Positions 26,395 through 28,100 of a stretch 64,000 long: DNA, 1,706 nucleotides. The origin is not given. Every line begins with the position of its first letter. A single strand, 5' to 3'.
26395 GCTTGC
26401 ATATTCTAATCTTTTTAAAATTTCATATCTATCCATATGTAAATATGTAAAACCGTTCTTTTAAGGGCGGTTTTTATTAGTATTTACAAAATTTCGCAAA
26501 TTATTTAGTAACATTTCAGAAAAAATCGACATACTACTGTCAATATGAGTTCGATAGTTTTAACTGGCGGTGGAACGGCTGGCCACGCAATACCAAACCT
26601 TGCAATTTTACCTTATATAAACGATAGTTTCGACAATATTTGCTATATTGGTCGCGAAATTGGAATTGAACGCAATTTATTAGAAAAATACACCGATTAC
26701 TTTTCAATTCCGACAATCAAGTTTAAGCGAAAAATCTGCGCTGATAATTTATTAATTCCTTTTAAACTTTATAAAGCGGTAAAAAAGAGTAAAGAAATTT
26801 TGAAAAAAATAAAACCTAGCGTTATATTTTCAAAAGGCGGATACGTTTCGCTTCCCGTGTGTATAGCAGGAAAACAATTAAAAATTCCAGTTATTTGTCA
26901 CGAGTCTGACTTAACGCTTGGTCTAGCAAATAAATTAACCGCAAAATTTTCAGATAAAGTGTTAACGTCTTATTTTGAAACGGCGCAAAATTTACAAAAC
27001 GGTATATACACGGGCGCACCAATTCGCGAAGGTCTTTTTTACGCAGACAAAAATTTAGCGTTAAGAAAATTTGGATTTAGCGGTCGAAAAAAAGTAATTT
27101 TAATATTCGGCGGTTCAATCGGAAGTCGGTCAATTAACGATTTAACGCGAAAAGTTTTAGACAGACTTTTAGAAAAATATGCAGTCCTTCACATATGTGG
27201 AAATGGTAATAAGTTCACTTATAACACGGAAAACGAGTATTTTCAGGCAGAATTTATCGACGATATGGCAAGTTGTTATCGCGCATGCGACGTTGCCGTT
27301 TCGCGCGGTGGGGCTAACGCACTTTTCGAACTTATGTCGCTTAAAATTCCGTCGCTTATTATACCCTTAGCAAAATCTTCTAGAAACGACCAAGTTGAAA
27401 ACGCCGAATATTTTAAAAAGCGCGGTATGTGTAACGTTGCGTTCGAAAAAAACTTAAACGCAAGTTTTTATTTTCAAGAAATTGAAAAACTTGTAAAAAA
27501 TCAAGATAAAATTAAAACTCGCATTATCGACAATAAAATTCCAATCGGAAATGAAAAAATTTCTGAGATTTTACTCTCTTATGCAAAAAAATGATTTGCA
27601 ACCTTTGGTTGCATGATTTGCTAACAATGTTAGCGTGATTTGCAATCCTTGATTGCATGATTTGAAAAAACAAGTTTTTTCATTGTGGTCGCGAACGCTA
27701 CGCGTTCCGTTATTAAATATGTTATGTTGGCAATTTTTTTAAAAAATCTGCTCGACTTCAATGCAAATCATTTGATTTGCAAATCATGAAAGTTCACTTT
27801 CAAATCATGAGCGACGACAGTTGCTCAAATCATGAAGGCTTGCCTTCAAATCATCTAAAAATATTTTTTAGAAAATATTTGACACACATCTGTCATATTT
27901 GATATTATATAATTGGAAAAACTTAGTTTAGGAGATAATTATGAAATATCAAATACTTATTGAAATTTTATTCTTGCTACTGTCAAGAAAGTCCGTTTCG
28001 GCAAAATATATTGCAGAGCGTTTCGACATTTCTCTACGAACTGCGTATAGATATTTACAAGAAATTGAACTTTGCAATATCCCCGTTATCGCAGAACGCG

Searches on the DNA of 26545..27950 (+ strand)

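Call 25: search_rna_families(sources=[L017, L021, L043, L051, L054, L069, L077, L095, L105, L107, L119, L120], threshold=gathering)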
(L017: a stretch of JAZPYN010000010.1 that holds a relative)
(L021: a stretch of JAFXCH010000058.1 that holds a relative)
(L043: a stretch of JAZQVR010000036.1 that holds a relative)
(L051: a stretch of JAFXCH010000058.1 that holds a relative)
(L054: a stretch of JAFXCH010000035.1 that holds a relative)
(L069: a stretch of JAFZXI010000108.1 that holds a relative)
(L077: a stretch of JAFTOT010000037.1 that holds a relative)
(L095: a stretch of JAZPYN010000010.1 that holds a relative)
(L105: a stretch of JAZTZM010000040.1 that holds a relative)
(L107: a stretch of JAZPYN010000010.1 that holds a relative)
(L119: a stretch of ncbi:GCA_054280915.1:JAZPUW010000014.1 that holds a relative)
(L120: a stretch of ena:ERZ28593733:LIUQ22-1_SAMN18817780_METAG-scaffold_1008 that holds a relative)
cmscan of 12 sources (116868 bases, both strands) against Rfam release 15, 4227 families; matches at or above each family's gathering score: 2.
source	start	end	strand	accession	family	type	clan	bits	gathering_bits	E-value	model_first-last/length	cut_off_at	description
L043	7482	7560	+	RF01706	Gut-1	Gene; sRNA;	-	62.6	50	8.3e-10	1-77/77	no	Gut-1 RNA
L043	633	827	-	RF00174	Cobalamin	Cis-reg; riboswitch;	CL00101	51.7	31.5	1e-09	1-189/189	no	Cobalamin riboswitch aptamer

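Call 26: search_rna_families(source=window, start=27500, end=27950, threshold=evalue, max_evalue=10)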
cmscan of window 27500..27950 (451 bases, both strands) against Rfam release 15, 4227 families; matches with E-value up to 10: 11.
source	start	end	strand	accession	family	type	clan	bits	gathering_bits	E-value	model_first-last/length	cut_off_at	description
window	27524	27625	-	RF00199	SL2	Gene;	CL00020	21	41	0.92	1-110/110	no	SL2 RNA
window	27554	27606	+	RF04355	Plastid-atpF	Intron;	-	20.1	52.5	3.8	1-53/53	no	Plastid-atpF group II-D1 intron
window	27555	27661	-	RF02693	psm_mec_RNA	Gene; sRNA;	-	19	85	4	1-143/143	no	psm_mec locus RNA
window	27568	27614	-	RF02948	cow-rumen-4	Gene; sRNA;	-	17.5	48.5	3.1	1-64/64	no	cow-rumen-4 RNA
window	27601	27690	+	RF00202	snoR66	Gene; snRNA; snoRNA; CD-box;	-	17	43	0.88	1-76/76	no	Small nucleolar RNA R66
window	27517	27600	-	RF02307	TtnuCD33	Gene; snRNA; snoRNA; CD-box;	-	16.7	80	9.3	1-74/74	no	Tetrahymena snoRNA TtnuCD33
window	27580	27659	+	RF00147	SNORD34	Gene; snRNA; snoRNA; CD-box;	CL00055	16.6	38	2.4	1-79/79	no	Small nucleolar RNA SNORD34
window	27660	27745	-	RF02860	Arrc14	Gene; sRNA;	-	16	99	8.5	1-167/167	no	Actinobacillus sRNA 14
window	27798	27859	-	RF00085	SNORD28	Gene; snRNA; snoRNA; CD-box;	-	16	50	9.7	1-75/75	no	Small nucleolar RNA SNORD28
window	27760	27822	+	RF01264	snR83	Gene; snRNA; snoRNA; HACA-box;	CL00023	13.7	75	0.88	1-308/308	no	Small nucleolar RNA snR83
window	27626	27671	+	RF02475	GlsR6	Gene; snRNA; snoRNA; CD-box;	-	12.6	75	2.2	1-59/59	no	Small nucleolar RNA GlsR6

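Call 93: search_with_rna_model(model_id=R1, sources=[L101, L102, L103, L104, L105, L106, L107, L108, L109, L110, L111, L112, L113, L114, L115, L116, L117, L118, L119, L120, L122, L126, L130, L131, L132, L133, L134, L135, L136, L137, L138, L139, L140, L141, L142, L143, L144, L146, L148, L150, L151, L154, L158, L159, L162, L166, L168, L169, L173, L174, L175], max_evalue=0.001)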
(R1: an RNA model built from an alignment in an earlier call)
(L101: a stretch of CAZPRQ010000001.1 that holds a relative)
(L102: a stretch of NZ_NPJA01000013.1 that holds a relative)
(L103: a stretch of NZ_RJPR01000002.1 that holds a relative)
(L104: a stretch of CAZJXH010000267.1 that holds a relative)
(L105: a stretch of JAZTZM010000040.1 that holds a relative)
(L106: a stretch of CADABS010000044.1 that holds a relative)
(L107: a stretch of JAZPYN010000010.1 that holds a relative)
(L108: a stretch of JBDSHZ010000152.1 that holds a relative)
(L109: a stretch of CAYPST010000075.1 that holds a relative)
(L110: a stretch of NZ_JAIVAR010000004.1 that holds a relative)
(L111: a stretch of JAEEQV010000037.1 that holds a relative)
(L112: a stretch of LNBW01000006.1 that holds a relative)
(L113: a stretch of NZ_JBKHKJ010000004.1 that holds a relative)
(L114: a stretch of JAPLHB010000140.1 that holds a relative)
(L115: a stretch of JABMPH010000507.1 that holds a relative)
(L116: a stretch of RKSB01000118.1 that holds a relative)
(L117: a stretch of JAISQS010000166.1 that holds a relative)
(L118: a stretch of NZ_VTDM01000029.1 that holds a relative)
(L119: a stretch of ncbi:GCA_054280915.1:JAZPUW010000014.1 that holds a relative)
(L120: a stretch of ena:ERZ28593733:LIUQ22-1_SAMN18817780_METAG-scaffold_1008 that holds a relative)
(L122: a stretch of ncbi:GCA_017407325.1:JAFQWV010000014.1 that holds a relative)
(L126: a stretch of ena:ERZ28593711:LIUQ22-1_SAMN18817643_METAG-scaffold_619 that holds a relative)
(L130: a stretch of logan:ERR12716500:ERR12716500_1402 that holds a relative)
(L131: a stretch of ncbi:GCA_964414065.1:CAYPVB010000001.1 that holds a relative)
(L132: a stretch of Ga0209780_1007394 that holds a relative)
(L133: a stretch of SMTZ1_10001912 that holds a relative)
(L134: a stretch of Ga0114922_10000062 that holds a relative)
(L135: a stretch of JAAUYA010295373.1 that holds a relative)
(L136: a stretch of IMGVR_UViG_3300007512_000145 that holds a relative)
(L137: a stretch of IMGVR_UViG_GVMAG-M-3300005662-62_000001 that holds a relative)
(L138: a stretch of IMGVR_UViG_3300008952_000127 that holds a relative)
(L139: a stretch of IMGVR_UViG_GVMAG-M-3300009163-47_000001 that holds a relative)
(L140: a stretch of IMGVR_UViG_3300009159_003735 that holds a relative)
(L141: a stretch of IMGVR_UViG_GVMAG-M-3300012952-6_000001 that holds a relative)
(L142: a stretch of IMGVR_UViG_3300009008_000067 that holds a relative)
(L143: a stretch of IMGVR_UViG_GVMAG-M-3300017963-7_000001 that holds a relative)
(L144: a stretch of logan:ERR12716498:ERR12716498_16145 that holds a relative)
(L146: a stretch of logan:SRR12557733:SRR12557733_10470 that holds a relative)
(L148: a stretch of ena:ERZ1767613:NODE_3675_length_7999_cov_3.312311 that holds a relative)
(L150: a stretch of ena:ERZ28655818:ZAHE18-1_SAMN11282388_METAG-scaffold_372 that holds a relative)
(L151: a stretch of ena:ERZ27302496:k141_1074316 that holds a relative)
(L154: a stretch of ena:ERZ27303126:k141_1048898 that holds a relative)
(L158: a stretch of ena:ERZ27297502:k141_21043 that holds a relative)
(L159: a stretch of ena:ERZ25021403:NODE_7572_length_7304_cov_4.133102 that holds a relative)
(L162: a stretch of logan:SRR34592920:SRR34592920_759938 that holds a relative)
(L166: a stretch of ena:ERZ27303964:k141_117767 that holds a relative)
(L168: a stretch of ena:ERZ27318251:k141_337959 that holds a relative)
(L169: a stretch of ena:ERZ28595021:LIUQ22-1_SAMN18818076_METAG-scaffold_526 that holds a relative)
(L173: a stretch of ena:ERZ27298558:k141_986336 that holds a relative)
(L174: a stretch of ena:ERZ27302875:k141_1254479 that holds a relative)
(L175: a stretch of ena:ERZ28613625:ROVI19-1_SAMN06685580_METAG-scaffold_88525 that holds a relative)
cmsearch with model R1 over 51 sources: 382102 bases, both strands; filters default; matches with E-value up to 0.001: 45.
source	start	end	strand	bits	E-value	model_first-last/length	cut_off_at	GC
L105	2230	2299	-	91.4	9.8e-18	1-70/70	no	0.29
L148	1847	1916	+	90.7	1.4e-17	1-70/70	no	0.24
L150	1847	1916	+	90.7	1.4e-17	1-70/70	no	0.24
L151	1578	1647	+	90.7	1.4e-17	1-70/70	no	0.24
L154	1176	1245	+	90.7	1.4e-17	1-70/70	no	0.24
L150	460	531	+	73.7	1.1e-13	1-70/70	no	0.4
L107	5993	6064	-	71.5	3.4e-13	1-70/70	no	0.38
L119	11047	11120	+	66.1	5.8e-12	1-70/70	no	0.36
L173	1560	1621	+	60.6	1.1e-10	1-70/70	no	0.35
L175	1199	1260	+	60.6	1.1e-10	1-70/70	no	0.35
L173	1010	1071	+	58.2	3.7e-10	1-70/70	no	0.37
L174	1010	1071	+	58.2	3.7e-10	1-70/70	no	0.37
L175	649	710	+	58.2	3.7e-10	1-70/70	no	0.37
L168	1031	1090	+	56.1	1.1e-09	1-70/70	no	0.52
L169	1030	1089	+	56.1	1.1e-09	1-70/70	no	0.52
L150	41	96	-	55.7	1.4e-09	1-70/70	no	0.39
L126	8370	8446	-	55.5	1.6e-09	1-70/70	no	0.36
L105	2383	2443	+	55.4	1.7e-09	1-70/70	no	0.38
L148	1430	1484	-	55.4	1.7e-09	1-70/70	no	0.44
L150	1430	1484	-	55.4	1.7e-09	1-70/70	no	0.44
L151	1161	1215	-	55.4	1.7e-09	1-70/70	no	0.44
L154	759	813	-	55.4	1.7e-09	1-70/70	no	0.44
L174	1560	1621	+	53.2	5.2e-09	1-70/70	no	0.35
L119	11236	11310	-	51.7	1.2e-08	1-70/70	no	0.39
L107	6426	6482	+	49.9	3.1e-08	1-70/70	no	0.39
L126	8159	8242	+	49.1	4.7e-08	1-70/70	no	0.43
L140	1892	1944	+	46.9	1.4e-07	1-70/70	no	0.32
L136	7575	7633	-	41.5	2.6e-06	1-70/70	no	0.46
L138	7696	7754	-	41.5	2.6e-06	1-70/70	no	0.46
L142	221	279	+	41.5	2.6e-06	1-70/70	no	0.46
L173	1097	1166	-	40.7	3.9e-06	1-70/70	no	0.34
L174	1097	1166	-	40.7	3.9e-06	1-70/70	no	0.34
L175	736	805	-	40.7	3.9e-06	1-70/70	no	0.34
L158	1875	1936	+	40.5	4.2e-06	1-70/70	no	0.53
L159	1875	1936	+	40.5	4.2e-06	1-70/70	no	0.53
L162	822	883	+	40.5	4.2e-06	1-70/70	no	0.53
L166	708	769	+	40.5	4.2e-06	1-70/70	no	0.53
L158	1415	1484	-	38.5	1.2e-05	1-70/70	no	0.5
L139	1947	2032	-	37.3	2.3e-05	1-70/70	no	0.48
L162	362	431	-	36.6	3.3e-05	1-70/70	no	0.51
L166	248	317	-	36.6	3.3e-05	1-70/70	no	0.51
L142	11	72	+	34.8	9e-05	1-70/70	no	0.44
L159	1415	1484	-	33.9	0.00014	1-70/70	no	0.51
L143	689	759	+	31.3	0.00054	1-70/70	no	0.65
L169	1120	1182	-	30.9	0.00068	1-70/70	no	0.41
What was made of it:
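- On TGATTTG hairpin-array arms (defined in this session by model R1, including the arms that flank PF05635 genes): Caveat: plain tandem TGATTTG repeats reach up to 46.9 bits (call 93).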
